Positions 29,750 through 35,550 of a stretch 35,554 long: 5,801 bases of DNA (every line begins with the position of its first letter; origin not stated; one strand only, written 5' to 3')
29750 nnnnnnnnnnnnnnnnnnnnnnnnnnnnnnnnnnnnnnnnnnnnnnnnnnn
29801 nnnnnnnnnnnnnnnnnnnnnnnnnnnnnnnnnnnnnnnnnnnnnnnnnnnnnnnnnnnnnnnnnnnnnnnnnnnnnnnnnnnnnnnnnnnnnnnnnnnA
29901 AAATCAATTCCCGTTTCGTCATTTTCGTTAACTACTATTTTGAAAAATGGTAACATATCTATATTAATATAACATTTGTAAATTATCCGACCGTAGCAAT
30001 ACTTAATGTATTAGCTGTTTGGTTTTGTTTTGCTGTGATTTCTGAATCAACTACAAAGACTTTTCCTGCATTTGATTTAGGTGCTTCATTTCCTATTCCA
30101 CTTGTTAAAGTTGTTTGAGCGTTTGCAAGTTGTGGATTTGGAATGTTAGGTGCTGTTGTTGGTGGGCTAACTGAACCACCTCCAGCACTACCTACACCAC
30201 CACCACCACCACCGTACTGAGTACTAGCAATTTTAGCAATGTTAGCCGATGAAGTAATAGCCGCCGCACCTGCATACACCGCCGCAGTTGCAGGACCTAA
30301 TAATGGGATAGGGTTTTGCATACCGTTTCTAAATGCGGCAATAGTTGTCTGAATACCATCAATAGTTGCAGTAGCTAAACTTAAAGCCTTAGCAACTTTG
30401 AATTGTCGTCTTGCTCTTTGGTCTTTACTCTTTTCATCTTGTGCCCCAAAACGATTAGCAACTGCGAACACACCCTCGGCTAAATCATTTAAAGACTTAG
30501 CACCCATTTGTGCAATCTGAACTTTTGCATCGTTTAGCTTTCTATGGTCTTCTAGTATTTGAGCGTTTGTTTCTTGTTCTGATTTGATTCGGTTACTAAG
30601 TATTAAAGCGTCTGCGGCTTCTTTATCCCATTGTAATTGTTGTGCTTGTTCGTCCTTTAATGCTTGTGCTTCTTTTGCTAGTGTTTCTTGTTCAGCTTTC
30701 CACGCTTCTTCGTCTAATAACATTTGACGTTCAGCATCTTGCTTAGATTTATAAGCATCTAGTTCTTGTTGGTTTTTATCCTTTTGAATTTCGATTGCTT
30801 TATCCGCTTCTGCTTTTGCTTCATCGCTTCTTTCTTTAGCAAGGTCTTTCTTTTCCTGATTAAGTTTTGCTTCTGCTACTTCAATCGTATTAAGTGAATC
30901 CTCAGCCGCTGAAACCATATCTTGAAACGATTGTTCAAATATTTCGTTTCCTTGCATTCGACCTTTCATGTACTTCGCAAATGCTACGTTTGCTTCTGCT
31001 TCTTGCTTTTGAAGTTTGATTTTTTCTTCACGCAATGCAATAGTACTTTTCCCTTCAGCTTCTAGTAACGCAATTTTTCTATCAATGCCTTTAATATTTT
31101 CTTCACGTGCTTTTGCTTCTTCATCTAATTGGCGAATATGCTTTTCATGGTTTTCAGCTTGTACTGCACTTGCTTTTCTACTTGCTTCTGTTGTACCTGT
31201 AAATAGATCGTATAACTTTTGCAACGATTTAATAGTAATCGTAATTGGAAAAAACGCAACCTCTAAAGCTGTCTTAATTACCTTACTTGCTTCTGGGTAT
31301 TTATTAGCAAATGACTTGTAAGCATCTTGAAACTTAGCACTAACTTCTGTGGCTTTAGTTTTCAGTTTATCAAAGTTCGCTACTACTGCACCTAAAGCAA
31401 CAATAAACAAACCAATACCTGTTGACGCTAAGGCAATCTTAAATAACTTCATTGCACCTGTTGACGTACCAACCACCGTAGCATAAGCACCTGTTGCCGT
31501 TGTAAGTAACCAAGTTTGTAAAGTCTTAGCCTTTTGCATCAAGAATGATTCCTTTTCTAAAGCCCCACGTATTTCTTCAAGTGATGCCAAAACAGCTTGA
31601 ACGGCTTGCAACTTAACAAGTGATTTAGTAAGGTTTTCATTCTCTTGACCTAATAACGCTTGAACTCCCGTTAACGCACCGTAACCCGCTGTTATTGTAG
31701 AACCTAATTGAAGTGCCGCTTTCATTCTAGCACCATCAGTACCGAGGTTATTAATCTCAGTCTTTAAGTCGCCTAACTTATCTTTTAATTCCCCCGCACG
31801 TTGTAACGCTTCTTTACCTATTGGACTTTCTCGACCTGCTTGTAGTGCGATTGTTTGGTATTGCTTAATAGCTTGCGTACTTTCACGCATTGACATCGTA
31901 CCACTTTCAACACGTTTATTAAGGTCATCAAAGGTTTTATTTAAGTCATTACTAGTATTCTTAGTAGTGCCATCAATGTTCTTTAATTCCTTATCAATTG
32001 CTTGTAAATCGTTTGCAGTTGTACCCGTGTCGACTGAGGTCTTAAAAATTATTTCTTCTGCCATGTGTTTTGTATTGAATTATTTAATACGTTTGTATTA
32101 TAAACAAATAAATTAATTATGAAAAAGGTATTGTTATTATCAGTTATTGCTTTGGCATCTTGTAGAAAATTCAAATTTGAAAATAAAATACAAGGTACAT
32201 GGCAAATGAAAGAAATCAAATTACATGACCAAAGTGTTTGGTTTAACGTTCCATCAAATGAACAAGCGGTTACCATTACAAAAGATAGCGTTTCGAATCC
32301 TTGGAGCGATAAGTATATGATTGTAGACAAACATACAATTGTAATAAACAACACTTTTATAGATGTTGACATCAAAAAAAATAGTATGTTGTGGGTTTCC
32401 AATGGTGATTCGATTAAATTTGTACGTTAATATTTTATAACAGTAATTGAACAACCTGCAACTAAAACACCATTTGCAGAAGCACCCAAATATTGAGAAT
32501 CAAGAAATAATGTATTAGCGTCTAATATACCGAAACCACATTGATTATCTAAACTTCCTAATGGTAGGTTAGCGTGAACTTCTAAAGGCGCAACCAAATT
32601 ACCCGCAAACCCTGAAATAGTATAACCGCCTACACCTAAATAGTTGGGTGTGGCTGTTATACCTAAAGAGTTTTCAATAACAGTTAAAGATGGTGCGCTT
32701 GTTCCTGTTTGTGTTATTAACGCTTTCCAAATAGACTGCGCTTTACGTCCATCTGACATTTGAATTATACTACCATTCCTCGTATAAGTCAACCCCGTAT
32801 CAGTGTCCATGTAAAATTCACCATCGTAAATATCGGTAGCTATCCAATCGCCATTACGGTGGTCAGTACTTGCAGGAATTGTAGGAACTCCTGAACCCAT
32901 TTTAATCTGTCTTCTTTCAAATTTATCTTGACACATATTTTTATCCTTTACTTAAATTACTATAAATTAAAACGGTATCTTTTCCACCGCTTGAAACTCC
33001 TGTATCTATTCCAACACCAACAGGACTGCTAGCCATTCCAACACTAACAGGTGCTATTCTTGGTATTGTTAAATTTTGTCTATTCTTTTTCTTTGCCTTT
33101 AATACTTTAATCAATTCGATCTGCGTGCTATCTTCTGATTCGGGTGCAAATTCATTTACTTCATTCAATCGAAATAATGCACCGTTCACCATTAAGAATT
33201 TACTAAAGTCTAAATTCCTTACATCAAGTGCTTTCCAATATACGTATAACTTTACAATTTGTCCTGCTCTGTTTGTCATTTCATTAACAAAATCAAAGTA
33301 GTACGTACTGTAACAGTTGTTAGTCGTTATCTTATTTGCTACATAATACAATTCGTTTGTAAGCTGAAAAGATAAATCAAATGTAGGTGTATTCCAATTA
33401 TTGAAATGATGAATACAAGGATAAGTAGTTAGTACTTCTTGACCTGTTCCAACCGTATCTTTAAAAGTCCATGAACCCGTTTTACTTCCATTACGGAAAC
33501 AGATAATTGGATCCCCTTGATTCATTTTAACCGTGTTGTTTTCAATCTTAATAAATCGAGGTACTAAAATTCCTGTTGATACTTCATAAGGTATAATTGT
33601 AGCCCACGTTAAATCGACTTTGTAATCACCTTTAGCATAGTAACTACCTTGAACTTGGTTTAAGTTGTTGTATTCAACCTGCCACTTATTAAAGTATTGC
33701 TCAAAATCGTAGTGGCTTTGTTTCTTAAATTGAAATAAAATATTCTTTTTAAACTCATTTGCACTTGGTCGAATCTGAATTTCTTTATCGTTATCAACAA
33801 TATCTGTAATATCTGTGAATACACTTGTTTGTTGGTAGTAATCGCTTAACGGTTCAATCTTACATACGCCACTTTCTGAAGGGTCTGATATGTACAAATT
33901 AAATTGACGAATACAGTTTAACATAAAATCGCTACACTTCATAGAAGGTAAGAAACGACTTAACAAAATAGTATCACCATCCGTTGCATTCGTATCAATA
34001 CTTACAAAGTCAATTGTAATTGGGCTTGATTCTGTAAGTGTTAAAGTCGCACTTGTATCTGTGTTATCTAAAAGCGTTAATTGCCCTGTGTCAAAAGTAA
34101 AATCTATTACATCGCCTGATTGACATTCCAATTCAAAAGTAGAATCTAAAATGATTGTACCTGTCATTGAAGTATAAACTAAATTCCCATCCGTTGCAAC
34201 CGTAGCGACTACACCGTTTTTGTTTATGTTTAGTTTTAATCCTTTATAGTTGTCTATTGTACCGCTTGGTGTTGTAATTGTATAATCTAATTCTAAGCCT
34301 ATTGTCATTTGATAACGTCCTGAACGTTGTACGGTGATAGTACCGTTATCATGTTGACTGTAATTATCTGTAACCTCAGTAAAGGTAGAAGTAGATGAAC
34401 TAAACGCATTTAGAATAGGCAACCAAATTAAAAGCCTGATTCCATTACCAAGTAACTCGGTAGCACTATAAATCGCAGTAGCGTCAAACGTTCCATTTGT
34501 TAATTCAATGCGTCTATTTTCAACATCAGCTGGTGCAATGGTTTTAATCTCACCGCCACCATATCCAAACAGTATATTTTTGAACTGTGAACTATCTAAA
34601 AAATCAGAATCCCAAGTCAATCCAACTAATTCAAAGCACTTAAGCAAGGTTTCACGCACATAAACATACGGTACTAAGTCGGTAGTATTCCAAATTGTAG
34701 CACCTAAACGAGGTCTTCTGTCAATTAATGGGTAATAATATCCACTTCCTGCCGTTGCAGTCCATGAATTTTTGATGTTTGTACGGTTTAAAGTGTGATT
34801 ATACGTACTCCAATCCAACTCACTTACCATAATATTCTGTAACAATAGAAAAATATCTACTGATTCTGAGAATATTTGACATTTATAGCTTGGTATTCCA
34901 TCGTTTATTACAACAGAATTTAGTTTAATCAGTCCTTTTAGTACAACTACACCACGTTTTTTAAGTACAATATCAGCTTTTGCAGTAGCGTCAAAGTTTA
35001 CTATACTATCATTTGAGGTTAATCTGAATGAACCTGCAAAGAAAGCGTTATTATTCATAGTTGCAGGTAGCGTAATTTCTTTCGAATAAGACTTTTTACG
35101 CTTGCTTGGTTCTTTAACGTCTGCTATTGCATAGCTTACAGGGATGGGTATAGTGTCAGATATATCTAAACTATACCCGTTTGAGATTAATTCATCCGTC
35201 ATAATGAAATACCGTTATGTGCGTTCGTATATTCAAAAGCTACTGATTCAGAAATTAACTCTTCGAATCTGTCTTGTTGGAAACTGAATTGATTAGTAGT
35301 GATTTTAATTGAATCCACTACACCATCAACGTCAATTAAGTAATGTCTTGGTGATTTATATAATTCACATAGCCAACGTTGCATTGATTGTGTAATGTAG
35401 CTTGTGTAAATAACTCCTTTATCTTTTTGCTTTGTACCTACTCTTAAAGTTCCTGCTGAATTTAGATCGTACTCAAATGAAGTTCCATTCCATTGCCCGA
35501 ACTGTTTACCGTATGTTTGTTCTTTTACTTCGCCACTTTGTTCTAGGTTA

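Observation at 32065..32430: Lone opposite-strand lipoprotein gene inserted next to the fibre-tip gene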

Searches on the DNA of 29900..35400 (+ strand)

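Call 7: search_dna_similar(query=window:29900-35400:+, collection=phages, mode=near, max_rows=20)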
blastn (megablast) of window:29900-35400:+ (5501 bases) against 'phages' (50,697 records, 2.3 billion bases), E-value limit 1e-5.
No match.

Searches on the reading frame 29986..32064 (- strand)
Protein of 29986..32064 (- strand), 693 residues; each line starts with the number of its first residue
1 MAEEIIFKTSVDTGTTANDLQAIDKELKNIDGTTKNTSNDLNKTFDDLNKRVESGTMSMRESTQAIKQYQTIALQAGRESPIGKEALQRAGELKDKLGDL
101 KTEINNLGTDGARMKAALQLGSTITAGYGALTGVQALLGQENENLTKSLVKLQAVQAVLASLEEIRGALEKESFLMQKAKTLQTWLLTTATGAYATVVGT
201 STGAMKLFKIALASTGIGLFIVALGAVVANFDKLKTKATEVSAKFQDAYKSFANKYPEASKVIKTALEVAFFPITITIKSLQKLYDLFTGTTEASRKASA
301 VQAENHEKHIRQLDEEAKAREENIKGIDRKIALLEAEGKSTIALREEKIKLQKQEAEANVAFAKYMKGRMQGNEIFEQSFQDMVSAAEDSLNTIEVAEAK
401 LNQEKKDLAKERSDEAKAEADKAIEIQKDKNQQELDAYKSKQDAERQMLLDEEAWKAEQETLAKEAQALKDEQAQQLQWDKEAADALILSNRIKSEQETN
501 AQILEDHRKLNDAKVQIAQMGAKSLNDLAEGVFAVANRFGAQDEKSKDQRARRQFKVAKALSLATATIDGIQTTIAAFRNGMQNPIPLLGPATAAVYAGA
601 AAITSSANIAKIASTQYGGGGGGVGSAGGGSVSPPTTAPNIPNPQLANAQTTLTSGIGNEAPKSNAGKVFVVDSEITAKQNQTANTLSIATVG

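Call 8: search_protein_families(library=pfam, proteins=[window:29986-32064:-], max_evalue=1)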
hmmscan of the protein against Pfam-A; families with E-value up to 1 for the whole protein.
window:29986-32064:- (693 aa): 0 families

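Call 9: search_protein_families(library=phrogs, proteins=[window:29986-32064:-], max_evalue=0.1)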
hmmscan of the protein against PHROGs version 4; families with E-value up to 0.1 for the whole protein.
window:29986-32064:- (693 aa): 4 families
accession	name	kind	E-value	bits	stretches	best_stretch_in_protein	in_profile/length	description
phrog_9483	-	tail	9.3e-10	38.6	1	348-650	354-622/657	tail length tape measure protein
phrog_38258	-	unknown function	8.4e-07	29.1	1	144-252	105-212/427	-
phrog_21917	-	unknown function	2.9e-05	23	1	50-175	145-272/1395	-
phrog_2586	-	unknown function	0.0051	17.9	1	47-97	20-71/166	-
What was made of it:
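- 29983..32064 (-): Gene for the 693-aa tape-measure-like protein, transcribed divergently from the lipoprotein gene. In relatives without the insert its start overlaps the stop of the putative receptor-binding gene. phrog_9483 at 9.3e-10 (call 9).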
